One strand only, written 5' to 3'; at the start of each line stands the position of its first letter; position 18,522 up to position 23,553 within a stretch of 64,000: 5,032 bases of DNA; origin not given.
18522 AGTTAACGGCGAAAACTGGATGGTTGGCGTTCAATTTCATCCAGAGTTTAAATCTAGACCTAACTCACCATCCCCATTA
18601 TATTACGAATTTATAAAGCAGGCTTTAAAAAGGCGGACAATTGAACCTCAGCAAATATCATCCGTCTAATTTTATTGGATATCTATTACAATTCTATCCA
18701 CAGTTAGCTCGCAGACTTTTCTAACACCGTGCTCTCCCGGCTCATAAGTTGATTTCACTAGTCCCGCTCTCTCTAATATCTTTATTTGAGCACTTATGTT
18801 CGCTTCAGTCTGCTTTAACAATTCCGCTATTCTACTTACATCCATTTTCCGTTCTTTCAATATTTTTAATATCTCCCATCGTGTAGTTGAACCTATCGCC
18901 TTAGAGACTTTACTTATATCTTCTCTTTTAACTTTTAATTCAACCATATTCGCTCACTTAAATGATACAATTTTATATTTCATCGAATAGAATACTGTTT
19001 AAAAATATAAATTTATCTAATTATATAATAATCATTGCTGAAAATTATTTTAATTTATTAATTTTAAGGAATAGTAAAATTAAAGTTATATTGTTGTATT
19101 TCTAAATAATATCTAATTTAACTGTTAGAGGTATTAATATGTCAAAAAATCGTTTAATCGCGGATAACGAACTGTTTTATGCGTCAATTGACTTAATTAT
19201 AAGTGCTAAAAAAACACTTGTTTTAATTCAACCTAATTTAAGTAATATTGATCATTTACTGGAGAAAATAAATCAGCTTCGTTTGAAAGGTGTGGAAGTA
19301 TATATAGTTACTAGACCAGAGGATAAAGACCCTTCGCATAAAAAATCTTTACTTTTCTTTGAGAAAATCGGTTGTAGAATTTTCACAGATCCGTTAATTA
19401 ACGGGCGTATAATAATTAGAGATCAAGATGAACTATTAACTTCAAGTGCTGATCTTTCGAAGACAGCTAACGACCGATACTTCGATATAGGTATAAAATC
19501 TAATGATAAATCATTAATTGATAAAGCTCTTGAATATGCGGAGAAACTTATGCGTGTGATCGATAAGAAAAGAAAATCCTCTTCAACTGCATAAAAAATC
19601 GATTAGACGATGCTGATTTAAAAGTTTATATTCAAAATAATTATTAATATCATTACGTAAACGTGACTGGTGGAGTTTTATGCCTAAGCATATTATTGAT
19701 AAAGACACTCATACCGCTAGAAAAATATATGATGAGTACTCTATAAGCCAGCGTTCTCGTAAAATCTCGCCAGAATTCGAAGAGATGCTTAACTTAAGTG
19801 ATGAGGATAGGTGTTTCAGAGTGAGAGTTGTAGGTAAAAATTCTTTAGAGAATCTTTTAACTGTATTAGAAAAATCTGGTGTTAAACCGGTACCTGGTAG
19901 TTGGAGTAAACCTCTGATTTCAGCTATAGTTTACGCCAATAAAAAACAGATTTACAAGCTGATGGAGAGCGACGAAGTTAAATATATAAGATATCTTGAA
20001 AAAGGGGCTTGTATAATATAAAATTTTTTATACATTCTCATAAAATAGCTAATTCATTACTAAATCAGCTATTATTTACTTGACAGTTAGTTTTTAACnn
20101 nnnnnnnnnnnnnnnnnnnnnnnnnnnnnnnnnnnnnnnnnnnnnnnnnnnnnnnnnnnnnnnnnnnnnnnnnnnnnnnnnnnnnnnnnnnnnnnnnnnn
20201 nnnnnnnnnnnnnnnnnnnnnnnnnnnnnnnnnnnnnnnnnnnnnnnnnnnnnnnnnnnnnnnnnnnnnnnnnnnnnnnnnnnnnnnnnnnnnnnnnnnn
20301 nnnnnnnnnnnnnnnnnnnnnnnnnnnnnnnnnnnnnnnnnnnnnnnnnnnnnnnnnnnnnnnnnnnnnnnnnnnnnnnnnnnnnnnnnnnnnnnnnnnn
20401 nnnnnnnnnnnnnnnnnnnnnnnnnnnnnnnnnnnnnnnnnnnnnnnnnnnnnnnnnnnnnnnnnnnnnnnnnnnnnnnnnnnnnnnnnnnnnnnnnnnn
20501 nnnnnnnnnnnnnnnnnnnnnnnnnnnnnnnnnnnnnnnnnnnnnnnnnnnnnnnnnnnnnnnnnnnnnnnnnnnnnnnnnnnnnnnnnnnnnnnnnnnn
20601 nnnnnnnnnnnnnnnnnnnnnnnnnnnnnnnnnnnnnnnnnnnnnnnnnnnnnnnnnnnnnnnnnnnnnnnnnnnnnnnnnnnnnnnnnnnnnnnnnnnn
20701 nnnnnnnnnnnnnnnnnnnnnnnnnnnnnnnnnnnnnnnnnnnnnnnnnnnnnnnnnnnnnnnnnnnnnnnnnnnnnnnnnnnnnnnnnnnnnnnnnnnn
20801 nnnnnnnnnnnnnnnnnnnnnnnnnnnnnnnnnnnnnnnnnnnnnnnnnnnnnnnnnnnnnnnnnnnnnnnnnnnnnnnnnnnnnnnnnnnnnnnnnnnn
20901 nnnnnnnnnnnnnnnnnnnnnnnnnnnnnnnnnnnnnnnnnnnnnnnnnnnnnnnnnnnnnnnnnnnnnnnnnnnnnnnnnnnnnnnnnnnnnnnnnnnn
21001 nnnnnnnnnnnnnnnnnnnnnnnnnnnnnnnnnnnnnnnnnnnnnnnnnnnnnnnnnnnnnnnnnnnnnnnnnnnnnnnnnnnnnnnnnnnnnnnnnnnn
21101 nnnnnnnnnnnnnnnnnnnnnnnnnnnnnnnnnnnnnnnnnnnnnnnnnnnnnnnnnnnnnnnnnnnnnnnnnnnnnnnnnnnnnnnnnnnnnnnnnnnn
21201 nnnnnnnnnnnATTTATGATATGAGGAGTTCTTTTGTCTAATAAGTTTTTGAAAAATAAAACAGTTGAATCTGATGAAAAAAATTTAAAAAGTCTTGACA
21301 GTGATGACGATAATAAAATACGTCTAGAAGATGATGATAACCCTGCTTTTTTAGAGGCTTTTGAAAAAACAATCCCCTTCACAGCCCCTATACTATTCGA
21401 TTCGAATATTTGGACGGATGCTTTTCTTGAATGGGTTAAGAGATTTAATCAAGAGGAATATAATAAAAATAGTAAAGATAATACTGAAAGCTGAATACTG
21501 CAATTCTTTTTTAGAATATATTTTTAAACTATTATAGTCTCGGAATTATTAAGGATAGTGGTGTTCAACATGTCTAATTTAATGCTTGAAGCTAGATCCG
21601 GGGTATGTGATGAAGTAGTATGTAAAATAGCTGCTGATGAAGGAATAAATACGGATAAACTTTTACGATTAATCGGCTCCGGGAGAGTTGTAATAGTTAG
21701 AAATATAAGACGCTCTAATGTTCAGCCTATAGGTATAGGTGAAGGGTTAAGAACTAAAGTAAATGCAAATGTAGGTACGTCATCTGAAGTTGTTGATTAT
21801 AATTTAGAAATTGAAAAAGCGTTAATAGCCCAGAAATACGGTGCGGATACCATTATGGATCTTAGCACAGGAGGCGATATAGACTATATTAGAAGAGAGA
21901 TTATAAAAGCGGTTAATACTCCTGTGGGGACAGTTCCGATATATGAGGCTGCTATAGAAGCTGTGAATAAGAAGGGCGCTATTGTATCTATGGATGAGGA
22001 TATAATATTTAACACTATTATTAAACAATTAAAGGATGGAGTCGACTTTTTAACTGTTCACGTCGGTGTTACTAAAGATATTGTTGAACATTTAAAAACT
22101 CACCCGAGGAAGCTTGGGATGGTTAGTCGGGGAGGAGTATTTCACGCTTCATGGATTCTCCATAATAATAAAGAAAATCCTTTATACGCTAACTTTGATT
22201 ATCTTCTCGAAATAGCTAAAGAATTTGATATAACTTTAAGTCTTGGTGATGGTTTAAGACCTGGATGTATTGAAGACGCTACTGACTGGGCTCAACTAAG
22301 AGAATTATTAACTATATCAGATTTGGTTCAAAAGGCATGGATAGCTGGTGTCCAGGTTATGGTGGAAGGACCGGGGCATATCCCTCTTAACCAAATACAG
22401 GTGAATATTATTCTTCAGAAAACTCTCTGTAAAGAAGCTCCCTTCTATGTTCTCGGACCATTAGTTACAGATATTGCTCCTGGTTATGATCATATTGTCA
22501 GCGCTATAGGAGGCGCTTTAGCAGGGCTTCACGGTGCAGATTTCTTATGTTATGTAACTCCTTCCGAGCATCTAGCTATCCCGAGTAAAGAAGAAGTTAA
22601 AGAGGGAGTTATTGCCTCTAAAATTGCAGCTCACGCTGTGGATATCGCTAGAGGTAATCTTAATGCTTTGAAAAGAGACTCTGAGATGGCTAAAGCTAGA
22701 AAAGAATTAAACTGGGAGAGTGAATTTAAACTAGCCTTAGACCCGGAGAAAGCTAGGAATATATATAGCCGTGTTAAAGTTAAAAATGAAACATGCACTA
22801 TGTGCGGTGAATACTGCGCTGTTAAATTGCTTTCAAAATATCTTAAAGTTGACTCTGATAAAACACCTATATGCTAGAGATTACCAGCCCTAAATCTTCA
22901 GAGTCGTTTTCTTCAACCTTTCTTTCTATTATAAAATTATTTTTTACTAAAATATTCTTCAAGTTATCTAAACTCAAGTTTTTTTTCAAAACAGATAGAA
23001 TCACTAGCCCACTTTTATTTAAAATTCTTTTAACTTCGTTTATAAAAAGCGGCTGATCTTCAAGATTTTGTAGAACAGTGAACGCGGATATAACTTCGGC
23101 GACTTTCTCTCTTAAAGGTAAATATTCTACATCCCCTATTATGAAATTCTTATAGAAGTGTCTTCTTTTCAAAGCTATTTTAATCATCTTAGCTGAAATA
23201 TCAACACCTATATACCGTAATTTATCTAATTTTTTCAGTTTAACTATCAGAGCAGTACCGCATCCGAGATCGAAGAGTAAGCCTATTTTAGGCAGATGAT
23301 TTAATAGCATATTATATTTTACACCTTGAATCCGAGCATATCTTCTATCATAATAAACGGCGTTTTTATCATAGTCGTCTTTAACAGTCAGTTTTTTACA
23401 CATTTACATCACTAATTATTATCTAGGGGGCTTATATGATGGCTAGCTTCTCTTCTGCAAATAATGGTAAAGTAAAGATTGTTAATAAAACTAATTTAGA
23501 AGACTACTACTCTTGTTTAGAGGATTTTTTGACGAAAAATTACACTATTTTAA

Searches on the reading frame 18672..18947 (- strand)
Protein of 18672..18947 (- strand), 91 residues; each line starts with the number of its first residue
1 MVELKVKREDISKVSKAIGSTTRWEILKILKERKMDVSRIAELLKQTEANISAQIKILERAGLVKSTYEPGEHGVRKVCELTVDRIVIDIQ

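Call 30: search_protein_families(library=pfam, proteins=[window:18672-18947:-], max_evalue=0.1)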
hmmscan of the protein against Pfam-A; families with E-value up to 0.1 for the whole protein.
window:18672-18947:- (91 aa): 24 families
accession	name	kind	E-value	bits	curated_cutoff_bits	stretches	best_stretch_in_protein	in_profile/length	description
PF01022.26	HTH_5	-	4.6e-12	46.1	22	1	22-66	3-47/47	Bacterial regulatory protein, arsR family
PF12840.13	HTH_20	-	7.1e-07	29.5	27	1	21-66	4-50/51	Helix-turn-helix domain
PF25212.1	HVO_A0114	-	3.3e-06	27.3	27.6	1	20-72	21-70/84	HVO_A0114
PF01047.28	MarR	-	2.2e-05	24.7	24.6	1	21-67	3-50/59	MarR family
PF13601.12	HTH_34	-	2.8e-05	24.6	27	1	23-82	2-62/80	Winged helix DNA-binding domain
PF12802.13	MarR_2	-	0.00031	21.3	27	1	22-67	6-53/61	MarR family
PF13463.12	HTH_27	-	0.00052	20.7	22.2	1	23-68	5-52/68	Winged helix DNA-binding domain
PF13412.12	HTH_24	-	0.00074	19.5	21.9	1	21-65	3-48/48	Winged helix-turn-helix DNA-binding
PF21476.4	PF0610-like_N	-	0.00095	19.8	33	1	21-59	1-39/50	PF0610-like, N-terminal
PF08461.16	HTH_12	-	0.0059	17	21.4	1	25-66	2-50/66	Ribonuclease R winged-helix domain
PF22979.2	HTH_69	-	0.0073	16.6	27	1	35-69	27-61/69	Winged helix-turn-helix domain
PF10280.14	Med11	-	0.011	16.6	26.9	1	34-82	47-95/120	Mediator complex protein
PF01325.25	Fe_dep_repress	-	0.016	15.8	26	1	33-65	21-53/60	Iron dependent repressor, N-terminal DNA binding domain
PF08279.18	HTH_11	-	0.017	15.4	25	1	25-64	4-46/55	HTH domain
PF01978.25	TrmB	-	0.02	15.2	25.6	1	28-68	16-56/68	Sugar-specific transcriptional regulator TrmB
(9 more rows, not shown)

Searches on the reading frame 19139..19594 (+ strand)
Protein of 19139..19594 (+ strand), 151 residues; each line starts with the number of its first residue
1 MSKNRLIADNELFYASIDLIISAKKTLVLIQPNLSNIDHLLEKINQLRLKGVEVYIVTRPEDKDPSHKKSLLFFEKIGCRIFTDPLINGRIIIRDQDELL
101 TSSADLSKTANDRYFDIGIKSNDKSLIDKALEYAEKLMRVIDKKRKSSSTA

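Call 30: search_protein_families(library=pfam, proteins=[window:19139-19594:+], max_evalue=0.1)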
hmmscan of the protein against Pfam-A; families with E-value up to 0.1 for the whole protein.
window:19139-19594:+ (151 aa): 2 families
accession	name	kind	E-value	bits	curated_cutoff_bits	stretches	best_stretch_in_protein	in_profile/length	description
PF13091.12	PLDc_2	-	5.2e-08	33.2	27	1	17-137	2-131/132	PLD-like domain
PF11495.14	Regulator_TrmB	-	4.4e-05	23.3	22.2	1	14-128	13-118/233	Archaeal transcriptional regulator TrmB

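Call 65: search_protein_families(library=phrogs, proteins=[window:19139-19594:+], max_evalue=0.01)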
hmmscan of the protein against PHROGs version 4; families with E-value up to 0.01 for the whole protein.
window:19139-19594:+ (151 aa): 0 families

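Call 66: search_protein_families(library=padloc, proteins=[window:19139-19594:+], max_evalue=0.01)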
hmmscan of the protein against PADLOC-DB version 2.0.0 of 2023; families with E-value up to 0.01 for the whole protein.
window:19139-19594:+ (151 aa): 7 families
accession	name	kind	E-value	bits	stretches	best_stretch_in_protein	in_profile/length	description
PDLC02614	DrmC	-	1.6e-06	26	1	18-133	28-146/153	DrmC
PDLC02606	DrmC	-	0.00011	20.1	1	17-137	40-173/182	DrmC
PDLC02589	DrmC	-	0.00014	19.1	0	97-139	213-255/264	DrmC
PDLC02602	DrmC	-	0.00014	19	1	17-67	112-162/381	DrmC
PDLC02595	DrmC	-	0.00031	18.6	1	18-121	123-243/269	DrmC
PDLC02587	DrmC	-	0.0004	17.5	1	89-137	207-255/267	DrmC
PDLC03922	MkoB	-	0.0019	15.5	0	26-131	491-596/610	-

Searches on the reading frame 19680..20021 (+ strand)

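Call 30: search_protein_families(library=pfam, proteins=[window:19680-20021:+], max_evalue=0.1)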
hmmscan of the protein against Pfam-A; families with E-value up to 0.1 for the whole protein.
window:19680-20021:+ (113 aa): 1 family
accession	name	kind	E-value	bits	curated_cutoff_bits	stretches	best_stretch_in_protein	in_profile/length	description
PF07262.16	CdiI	-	0.042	14.2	25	1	62-102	64-104/155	CDI immunity protein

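Call 65: search_protein_families(library=phrogs, proteins=[window:19680-20021:+], max_evalue=0.01)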
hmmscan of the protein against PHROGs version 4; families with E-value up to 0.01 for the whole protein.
window:19680-20021:+ (113 aa): 0 families

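Call 66: search_protein_families(library=padloc, proteins=[window:19680-20021:+], max_evalue=0.01)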
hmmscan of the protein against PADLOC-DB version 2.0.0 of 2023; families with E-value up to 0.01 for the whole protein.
window:19680-20021:+ (113 aa): 0 families

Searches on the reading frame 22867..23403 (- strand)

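Call 30: search_protein_families(library=pfam, proteins=[window:22867-23403:-], max_evalue=0.1)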
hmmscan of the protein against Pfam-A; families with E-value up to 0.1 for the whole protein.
window:22867-23403:- (178 aa): 7 families
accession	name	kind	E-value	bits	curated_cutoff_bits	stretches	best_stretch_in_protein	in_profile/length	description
PF08241.18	Methyltransf_11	-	8e-16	58.9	21.2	1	45-136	2-95/95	Methyltransferase domain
PF13847.12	Methyltransf_31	-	3.4e-13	50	27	1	44-150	8-120/145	Methyltransferase domain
PF13649.12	Methyltransf_25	-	2.1e-11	44.8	27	1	45-132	3-97/97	Methyltransferase domain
PF08242.18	Methyltransf_12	-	2.2e-09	38.4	30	1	45-133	2-97/98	Methyltransferase domain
PF13489.12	Methyltransf_23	-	1.6e-08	34.9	27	1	43-147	26-127/164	Methyltransferase domain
PF01209.24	Ubie_methyltran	-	0.0002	21.2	20.1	1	43-135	51-150/233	ubiE/COQ5 methyltransferase family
PF06325.19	PrmA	-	0.075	13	22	1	43-164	165-284/296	Ribosomal protein L11 methyltransferase (PrmA)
